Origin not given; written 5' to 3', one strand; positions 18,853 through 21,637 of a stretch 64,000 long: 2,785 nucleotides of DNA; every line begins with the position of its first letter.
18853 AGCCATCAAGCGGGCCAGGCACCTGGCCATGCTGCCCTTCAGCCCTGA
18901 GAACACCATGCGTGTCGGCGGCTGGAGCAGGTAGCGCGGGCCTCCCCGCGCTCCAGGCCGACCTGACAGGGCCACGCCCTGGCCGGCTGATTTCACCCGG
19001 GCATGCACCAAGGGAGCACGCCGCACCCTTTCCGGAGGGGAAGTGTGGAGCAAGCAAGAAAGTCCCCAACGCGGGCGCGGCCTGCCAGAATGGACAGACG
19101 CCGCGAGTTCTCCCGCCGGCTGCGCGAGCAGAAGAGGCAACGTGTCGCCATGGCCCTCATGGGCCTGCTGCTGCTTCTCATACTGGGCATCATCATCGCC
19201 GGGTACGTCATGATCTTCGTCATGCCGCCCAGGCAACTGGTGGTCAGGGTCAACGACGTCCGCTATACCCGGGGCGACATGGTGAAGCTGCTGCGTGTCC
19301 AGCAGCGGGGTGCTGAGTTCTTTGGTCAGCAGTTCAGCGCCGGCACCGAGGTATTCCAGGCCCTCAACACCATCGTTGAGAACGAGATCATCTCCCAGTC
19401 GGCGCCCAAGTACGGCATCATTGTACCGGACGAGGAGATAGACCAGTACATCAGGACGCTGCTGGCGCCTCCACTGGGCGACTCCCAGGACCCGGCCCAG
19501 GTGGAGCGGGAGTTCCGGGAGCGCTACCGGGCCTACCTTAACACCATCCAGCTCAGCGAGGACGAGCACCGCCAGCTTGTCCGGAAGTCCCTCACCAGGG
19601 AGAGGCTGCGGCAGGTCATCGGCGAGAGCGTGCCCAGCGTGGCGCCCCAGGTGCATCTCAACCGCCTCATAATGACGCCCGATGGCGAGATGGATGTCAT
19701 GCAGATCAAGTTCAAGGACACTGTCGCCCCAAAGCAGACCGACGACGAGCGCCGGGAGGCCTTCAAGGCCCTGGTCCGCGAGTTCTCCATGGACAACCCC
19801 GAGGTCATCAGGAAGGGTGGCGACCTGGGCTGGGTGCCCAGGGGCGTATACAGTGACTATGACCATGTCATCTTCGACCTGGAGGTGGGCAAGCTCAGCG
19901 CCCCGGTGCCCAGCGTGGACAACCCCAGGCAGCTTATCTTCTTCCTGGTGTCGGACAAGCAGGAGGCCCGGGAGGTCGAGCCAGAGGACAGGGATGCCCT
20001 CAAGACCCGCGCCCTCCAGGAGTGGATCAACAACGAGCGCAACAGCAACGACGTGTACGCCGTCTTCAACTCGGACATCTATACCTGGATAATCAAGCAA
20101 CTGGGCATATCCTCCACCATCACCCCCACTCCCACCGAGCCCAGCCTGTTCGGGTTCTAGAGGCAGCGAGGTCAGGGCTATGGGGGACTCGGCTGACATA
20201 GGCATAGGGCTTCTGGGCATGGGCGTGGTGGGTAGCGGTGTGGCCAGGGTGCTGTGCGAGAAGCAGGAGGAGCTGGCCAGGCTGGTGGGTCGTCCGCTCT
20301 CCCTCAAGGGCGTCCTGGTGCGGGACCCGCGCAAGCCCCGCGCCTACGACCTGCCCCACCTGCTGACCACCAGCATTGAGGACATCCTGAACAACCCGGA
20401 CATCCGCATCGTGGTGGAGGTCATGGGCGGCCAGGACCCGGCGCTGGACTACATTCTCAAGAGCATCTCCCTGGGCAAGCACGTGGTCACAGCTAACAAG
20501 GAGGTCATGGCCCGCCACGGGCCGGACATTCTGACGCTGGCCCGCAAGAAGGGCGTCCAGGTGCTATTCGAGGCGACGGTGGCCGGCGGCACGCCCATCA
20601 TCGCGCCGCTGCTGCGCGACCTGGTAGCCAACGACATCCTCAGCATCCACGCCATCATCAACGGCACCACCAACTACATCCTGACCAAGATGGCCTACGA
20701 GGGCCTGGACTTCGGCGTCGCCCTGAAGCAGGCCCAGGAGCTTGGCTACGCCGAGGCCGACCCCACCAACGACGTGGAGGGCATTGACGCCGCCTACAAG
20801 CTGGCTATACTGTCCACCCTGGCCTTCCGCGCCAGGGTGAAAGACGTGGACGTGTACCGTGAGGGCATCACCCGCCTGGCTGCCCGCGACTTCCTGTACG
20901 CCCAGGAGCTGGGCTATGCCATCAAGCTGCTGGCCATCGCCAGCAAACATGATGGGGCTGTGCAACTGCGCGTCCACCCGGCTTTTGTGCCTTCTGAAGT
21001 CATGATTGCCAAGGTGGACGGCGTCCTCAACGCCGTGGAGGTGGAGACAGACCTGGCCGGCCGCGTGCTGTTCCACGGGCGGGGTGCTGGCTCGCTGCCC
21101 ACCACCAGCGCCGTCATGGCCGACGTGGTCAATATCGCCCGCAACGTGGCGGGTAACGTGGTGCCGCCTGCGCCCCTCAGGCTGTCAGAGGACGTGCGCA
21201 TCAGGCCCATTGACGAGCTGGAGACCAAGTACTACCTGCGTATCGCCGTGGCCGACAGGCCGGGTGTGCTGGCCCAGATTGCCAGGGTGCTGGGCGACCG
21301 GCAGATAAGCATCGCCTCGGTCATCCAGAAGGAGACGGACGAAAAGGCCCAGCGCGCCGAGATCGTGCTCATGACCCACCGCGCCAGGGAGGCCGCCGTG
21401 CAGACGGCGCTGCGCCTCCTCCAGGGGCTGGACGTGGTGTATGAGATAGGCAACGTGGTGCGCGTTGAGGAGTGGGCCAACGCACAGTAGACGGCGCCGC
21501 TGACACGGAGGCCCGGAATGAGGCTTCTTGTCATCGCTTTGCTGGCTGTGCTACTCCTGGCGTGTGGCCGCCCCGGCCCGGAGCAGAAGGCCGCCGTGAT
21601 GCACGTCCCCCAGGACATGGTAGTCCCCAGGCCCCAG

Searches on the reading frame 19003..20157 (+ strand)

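Call 31: search_protein_families(library=pfam, proteins=[window:19003-20157:+], max_evalue=0.00001)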
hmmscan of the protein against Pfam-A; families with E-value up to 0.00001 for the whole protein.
window:19003-20157:+ (385 aa): 3 families
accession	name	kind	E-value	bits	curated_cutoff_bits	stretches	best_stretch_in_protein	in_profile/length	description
PF13624.11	SurA_N_3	-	2.5e-11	44.1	27.2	1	41-202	6-161/162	SurA-like N-terminal domain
PF00639.27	Rotamase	-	4.2e-07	31.3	21.7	1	250-304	32-86/97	PPIC-type PPIASE domain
PF13616.12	Rotamase_3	-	4.4e-06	27.7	22.5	0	250-303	49-102/116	PPIC-type PPIASE domain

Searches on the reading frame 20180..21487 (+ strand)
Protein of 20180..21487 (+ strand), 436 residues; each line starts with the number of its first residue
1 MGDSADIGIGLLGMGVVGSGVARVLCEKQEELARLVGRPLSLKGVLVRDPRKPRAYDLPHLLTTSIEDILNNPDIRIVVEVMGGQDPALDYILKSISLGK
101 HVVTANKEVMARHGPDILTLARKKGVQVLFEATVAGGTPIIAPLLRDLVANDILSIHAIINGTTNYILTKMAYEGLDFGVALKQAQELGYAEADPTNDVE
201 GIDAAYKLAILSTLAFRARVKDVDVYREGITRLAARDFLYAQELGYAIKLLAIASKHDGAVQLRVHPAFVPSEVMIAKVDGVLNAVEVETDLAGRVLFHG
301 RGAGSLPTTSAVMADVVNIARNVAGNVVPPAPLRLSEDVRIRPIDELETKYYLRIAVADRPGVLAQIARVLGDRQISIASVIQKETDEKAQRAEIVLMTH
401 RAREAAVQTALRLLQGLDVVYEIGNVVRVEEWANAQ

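Call 29: search_protein_families(library=pfam, proteins=[window:20180-21487:+], max_evalue=0.00001)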
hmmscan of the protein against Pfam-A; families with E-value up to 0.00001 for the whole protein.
window:20180-21487:+ (436 aa): 4 families
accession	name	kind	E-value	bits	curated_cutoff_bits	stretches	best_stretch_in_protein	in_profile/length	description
PF00742.24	Homoserine_dh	-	8.6e-60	201.9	22.9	1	139-317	1-173/173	Homoserine dehydrogenase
PF03447.22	NAD_binding_3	-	2.7e-19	70.4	24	1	13-131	1-116/116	Homoserine dehydrogenase, NAD binding domain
PF01842.31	ACT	-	1.2e-13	51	27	1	351-416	1-63/66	ACT domain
PF22629.2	ACT_AHAS_ss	-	3.7e-06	27.5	27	0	353-417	1-62/67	AHAS small subunit-like ACT domain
